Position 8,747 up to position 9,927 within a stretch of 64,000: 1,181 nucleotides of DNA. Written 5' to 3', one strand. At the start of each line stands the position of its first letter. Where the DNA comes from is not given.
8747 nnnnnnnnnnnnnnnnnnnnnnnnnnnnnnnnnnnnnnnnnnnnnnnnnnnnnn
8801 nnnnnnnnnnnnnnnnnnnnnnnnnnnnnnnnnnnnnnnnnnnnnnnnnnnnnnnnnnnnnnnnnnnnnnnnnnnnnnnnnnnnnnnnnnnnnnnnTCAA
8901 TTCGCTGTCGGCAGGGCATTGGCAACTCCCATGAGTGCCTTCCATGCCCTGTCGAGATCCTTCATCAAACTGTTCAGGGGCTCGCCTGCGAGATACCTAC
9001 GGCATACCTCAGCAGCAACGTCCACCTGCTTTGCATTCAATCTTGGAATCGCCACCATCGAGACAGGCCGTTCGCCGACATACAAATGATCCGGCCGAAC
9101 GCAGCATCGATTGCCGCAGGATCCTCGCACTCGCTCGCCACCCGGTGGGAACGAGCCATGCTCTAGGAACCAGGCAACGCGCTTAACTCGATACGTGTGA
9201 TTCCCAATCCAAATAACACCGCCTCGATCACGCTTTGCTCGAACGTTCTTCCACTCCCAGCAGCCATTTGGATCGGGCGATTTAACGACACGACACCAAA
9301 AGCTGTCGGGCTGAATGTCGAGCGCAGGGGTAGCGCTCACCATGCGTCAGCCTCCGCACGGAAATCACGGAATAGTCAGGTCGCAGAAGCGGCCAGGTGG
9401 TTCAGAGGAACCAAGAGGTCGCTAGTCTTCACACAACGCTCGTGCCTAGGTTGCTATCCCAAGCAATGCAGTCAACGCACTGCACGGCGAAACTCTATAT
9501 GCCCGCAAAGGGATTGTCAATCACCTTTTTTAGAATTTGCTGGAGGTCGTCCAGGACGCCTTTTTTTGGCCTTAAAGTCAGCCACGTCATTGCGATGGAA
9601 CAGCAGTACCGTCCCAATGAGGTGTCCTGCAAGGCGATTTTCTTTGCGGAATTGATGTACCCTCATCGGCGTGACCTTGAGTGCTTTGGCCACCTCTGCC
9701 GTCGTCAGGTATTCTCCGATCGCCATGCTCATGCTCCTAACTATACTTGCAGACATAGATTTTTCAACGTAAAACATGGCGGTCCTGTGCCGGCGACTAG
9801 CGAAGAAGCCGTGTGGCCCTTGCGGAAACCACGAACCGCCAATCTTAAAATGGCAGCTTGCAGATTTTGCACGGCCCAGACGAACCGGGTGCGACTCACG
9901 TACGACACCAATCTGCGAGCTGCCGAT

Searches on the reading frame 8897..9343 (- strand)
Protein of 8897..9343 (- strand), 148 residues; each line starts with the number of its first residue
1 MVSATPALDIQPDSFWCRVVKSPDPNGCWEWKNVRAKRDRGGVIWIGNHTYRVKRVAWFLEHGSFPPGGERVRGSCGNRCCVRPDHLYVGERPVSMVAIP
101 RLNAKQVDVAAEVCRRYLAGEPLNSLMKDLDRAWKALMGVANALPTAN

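Call 95: search_protein_families(library=pfam, max_evalue=0.001, proteins=[window:8897-9343:-])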
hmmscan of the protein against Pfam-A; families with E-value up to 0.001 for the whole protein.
window:8897-9343:- (148 aa): 1 family
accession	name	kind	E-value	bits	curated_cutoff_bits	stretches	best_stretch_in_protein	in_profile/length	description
PF13392.12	HNH_3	-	5.4e-07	29.6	24.8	1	51-89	1-38/46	HNH endonuclease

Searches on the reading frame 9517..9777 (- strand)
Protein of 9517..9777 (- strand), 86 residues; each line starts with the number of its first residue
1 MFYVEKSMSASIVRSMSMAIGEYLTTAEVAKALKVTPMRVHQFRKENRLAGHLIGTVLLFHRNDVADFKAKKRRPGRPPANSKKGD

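Call 94: search_protein_families(library=pfam, max_evalue=0.001, proteins=[window:9517-9777:-])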
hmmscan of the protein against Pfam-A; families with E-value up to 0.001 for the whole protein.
window:9517-9777:- (86 aa): 1 family
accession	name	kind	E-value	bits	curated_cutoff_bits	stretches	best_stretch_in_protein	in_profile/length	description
PF12728.13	HTH_17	-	1.4e-07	32.1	27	1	23-72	1-50/51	Helix-turn-helix domain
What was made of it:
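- On CI/Cro-type operator-promoter: The only HTH found is the HTH_17 protein at 9517-9777 (call 94).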
